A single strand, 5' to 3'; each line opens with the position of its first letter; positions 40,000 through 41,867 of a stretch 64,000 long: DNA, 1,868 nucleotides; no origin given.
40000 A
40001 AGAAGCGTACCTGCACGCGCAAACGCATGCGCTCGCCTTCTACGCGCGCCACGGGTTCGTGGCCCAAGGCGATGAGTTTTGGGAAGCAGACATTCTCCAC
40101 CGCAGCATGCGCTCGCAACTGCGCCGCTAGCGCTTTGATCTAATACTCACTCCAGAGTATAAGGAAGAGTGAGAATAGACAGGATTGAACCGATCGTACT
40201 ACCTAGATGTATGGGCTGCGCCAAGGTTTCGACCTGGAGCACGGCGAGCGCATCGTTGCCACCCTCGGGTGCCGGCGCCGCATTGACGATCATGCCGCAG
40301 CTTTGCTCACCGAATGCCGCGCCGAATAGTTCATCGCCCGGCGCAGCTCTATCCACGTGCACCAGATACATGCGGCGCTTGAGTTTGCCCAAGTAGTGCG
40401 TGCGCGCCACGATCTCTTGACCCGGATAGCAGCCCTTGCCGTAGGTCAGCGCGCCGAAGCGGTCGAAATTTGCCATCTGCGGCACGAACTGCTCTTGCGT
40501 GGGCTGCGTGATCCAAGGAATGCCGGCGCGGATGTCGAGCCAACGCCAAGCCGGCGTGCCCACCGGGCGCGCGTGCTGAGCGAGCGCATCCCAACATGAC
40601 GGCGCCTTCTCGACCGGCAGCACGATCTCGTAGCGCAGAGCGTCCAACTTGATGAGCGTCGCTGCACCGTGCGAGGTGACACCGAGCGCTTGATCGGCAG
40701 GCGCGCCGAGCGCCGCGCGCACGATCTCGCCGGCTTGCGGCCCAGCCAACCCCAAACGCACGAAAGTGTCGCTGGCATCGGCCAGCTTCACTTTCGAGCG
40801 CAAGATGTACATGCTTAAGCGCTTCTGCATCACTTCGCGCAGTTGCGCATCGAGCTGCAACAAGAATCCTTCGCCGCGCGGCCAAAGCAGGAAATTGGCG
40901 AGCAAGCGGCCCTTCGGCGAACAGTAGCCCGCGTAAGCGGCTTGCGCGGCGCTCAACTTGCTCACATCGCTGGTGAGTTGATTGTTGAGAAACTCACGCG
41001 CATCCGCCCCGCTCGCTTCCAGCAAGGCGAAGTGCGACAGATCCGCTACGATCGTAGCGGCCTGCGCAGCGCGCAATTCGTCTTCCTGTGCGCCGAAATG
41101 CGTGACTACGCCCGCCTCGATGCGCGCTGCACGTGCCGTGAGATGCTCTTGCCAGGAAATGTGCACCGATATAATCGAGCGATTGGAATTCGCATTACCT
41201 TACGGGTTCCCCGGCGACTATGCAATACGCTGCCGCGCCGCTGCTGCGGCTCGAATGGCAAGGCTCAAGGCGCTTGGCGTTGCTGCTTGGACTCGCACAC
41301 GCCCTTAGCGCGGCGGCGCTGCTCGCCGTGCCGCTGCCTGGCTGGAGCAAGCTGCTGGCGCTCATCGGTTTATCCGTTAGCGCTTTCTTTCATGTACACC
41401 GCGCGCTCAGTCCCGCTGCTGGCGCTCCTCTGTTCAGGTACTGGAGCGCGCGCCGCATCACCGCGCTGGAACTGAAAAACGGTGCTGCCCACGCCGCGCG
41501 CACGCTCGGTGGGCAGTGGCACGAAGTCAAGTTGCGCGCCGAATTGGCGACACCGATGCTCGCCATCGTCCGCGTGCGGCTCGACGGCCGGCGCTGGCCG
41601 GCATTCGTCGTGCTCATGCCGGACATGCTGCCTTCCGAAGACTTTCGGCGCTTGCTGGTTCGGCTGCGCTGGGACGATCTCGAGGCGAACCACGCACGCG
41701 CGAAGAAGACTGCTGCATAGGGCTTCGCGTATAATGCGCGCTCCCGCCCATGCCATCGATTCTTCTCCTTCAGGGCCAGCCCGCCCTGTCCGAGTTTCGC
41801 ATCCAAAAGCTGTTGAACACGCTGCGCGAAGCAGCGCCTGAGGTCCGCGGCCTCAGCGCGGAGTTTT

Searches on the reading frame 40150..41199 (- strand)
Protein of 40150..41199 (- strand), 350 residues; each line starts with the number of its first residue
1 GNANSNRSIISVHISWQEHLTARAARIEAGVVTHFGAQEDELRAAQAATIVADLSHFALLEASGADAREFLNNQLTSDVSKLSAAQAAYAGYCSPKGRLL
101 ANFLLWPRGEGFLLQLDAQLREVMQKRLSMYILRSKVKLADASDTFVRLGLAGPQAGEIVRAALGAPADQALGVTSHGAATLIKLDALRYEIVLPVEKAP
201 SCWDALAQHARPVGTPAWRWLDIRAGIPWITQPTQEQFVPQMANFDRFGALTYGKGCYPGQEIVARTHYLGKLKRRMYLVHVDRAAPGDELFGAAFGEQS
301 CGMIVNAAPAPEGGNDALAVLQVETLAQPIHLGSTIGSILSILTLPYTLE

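Call 29: search_protein_families(library=pfam, proteins=[window:40150-41199:-], max_evalue=0.00001)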
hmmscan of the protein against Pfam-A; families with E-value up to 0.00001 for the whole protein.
window:40150-41199:- (350 aa): 1 family
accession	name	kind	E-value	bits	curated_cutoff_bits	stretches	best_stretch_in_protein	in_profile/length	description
PF01571.26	GCV_T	-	8.3e-23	81.4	25.6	1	34-246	23-253/255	Aminomethyltransferase folate-binding domain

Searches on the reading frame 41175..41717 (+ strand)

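Call 30: search_protein_families(library=pfam, proteins=[window:41175-41717:+], max_evalue=0.00001)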
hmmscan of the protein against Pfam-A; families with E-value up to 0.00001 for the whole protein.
window:41175-41717:+ (181 aa): 1 family
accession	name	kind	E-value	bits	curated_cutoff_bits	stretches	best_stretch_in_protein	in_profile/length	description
PF07254.17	Cpta_toxin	-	5.4e-08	33.5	27.3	1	24-166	3-131/133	Membrane-bound toxin component of toxin-antitoxin system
